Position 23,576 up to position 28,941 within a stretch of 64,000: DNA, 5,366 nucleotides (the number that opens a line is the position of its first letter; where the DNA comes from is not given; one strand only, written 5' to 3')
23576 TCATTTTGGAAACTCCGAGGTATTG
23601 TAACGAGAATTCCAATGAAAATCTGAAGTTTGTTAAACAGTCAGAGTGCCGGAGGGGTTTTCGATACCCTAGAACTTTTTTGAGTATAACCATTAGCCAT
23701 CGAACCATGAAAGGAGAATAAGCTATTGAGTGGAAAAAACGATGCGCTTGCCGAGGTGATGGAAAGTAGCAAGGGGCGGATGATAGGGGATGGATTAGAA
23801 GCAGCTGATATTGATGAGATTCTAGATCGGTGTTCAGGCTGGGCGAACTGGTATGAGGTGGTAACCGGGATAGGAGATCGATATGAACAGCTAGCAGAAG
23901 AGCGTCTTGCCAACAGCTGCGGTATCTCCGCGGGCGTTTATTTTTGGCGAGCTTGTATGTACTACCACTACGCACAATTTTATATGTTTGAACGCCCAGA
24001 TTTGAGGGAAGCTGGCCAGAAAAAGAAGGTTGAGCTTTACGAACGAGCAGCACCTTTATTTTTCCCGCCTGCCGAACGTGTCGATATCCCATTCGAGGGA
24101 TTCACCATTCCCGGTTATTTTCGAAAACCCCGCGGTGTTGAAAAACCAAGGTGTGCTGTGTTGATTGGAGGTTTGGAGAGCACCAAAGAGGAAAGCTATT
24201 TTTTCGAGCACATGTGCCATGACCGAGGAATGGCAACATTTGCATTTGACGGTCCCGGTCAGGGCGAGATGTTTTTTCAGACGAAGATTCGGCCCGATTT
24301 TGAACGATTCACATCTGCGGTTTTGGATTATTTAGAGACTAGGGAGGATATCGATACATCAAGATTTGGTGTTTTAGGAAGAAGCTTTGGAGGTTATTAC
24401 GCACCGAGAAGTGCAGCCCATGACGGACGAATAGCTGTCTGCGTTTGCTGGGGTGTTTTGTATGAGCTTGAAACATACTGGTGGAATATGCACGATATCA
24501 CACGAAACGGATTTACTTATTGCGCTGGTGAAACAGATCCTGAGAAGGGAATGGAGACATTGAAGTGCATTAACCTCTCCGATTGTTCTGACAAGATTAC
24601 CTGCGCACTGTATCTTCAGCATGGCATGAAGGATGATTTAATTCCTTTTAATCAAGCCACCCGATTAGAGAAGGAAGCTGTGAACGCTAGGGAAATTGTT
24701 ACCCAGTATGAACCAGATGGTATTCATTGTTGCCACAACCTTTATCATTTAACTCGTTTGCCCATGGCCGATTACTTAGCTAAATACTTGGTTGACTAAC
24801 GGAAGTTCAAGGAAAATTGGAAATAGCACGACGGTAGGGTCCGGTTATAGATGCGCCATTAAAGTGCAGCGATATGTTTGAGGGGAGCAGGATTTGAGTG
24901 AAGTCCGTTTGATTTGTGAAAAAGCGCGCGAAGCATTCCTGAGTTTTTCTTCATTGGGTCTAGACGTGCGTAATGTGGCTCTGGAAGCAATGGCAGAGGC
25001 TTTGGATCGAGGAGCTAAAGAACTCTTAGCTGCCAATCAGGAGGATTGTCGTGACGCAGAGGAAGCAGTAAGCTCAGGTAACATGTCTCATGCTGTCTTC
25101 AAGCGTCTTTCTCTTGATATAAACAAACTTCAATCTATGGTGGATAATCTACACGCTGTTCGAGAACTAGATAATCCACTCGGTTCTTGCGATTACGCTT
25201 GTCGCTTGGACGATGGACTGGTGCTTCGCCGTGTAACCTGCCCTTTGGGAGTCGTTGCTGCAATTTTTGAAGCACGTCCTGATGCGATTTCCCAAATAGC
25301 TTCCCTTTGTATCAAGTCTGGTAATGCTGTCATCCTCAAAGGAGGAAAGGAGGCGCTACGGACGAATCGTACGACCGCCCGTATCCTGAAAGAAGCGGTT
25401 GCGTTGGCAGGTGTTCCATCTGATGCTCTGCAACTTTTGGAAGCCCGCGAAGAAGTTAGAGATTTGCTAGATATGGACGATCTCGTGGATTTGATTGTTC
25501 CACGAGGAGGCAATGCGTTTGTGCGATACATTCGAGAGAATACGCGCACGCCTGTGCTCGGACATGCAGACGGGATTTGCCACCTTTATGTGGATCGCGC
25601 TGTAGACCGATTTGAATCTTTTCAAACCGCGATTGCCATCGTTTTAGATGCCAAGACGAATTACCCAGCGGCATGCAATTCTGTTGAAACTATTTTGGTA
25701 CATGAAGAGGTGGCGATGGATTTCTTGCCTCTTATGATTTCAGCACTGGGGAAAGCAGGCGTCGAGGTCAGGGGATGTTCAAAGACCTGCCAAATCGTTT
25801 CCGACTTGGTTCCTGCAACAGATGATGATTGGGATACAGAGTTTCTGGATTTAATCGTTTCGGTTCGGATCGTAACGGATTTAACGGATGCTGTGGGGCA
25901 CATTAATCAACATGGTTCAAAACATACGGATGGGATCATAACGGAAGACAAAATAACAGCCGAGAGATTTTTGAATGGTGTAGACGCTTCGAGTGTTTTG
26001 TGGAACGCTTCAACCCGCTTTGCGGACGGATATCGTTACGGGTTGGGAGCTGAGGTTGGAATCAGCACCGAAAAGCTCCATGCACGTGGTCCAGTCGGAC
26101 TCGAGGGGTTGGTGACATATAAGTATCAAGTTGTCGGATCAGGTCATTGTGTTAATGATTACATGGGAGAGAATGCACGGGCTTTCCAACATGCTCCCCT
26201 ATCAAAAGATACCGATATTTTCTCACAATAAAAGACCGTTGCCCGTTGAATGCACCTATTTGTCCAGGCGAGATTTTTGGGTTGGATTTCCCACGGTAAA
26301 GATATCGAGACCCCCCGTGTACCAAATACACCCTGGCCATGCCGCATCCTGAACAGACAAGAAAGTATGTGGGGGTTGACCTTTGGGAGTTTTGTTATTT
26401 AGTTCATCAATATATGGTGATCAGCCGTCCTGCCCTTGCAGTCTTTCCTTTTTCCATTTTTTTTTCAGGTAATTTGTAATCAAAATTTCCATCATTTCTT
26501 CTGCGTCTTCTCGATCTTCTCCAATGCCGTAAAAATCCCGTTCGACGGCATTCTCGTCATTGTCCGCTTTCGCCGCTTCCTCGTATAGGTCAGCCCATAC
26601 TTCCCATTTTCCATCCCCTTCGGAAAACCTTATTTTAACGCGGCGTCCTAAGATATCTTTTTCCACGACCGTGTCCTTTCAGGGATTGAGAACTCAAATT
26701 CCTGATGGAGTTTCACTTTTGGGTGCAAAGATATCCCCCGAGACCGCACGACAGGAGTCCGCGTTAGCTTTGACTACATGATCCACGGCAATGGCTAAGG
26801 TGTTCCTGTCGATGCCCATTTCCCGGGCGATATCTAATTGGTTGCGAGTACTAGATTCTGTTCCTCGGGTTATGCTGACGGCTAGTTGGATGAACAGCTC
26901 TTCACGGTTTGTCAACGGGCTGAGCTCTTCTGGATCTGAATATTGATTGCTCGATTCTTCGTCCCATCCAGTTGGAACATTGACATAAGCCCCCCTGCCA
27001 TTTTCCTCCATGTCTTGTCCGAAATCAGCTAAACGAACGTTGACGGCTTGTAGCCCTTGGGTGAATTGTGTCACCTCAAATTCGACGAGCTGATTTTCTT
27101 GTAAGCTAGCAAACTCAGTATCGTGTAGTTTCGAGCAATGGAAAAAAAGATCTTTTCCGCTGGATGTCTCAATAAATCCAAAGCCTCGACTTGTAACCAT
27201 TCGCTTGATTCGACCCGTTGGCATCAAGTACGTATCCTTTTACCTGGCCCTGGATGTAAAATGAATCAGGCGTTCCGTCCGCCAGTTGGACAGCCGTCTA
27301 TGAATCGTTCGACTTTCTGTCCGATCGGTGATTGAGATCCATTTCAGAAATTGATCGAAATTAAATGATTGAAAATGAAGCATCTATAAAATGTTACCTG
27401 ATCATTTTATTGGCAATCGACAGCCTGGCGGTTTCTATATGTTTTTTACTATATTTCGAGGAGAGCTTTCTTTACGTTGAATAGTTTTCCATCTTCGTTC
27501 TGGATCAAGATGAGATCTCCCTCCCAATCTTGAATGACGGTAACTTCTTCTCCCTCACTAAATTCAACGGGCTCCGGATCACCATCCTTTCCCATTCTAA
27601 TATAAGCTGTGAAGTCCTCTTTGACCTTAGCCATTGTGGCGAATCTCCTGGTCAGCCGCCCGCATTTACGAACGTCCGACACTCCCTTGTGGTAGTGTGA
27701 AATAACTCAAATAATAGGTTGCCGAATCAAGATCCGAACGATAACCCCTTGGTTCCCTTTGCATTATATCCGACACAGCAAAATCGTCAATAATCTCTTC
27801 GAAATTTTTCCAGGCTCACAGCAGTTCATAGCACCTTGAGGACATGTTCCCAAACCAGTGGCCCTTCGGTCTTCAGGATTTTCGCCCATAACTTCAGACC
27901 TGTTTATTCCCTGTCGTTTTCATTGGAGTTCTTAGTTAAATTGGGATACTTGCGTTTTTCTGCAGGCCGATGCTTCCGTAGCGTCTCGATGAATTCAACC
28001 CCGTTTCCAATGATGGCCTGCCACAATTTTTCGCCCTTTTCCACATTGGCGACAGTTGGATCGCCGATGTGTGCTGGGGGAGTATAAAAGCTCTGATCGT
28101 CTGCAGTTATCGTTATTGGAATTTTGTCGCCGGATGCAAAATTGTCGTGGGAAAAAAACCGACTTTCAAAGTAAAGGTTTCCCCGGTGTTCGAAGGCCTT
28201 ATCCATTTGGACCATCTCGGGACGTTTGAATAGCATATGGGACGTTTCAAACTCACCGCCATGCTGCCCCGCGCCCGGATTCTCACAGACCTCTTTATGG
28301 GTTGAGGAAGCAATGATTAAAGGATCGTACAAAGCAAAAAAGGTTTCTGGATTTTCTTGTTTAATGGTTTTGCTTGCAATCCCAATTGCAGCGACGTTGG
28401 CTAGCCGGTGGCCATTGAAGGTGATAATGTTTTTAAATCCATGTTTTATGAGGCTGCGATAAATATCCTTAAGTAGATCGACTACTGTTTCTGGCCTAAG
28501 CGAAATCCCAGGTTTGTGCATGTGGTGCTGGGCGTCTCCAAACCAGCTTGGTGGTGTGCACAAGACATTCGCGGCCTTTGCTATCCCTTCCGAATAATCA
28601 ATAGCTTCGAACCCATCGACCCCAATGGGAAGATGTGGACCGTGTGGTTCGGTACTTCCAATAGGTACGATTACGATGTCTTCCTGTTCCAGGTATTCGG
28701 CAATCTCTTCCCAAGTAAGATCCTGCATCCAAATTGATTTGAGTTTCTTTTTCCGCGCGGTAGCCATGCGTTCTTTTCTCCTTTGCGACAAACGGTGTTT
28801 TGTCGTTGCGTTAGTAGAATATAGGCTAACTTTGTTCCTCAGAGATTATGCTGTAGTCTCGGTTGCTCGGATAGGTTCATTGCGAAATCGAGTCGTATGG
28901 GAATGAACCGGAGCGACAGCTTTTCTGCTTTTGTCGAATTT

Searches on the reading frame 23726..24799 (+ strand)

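Call 65: search_protein_families(library=pfam, max_evalue=0.000001, proteins=[window:23726-24799:+])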
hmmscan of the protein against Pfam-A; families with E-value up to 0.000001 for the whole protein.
window:23726-24799:+ (357 aa): 1 family
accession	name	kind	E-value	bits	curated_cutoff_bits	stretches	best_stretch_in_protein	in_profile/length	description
PF00326.27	Peptidase_S9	-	3.8e-08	33.5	22.6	1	198-317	50-169/213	Prolyl oligopeptidase family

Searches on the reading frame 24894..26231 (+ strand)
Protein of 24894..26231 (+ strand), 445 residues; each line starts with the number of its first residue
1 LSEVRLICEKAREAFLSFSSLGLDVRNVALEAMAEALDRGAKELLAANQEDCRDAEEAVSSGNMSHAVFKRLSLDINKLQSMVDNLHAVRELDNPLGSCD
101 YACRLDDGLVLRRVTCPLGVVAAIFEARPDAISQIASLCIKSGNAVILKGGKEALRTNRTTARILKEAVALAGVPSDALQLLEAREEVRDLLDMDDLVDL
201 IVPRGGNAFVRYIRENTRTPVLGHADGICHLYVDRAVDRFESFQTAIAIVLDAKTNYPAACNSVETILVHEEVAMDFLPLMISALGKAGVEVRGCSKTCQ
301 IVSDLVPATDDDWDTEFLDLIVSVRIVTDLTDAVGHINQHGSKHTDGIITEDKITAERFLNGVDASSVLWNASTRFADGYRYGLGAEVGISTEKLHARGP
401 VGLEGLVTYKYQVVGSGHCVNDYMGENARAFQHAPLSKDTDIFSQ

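Call 65: search_protein_families(library=pfam, max_evalue=0.000001, proteins=[window:24894-26231:+])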
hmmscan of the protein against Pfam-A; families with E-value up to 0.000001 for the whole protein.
window:24894-26231:+ (445 aa): 1 family
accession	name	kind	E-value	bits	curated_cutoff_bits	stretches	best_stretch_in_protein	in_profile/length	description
PF00171.27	Aldedh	-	1e-15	57.7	23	1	3-287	30-295/461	Aldehyde dehydrogenase family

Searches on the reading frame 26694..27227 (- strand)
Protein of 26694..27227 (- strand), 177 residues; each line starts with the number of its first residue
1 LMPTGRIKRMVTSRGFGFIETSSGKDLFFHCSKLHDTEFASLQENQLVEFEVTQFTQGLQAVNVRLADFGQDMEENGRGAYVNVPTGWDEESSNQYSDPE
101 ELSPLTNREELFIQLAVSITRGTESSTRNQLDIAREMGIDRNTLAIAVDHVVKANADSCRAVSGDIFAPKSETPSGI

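Call 65: search_protein_families(library=pfam, max_evalue=0.000001, proteins=[window:26694-27227:-])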
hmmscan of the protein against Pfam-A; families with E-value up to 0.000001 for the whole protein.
window:26694-27227:- (177 aa): 1 family
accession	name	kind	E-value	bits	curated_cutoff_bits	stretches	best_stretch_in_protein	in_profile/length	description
PF00313.28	CSD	-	1.1e-18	67.3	27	1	4-65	2-64/66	'Cold-shock' DNA-binding domain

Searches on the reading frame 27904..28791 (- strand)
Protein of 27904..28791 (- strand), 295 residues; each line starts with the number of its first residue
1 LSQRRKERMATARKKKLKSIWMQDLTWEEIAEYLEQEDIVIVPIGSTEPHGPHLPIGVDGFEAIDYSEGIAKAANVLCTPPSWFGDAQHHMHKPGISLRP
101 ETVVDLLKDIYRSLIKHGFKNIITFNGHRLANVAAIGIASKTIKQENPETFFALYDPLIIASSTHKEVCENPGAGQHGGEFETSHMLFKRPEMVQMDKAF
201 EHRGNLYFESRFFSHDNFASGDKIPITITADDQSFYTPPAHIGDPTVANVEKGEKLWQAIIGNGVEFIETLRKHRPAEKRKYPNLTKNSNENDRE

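Call 65: search_protein_families(library=pfam, max_evalue=0.000001, proteins=[window:27904-28791:-])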
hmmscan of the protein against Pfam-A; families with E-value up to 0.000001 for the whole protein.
window:27904-28791:- (295 aa): 1 family
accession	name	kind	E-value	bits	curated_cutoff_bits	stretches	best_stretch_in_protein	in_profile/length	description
PF02633.19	Creatininase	-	1.8e-55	188.4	31.3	1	23-268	1-238/238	Creatinine amidohydrolase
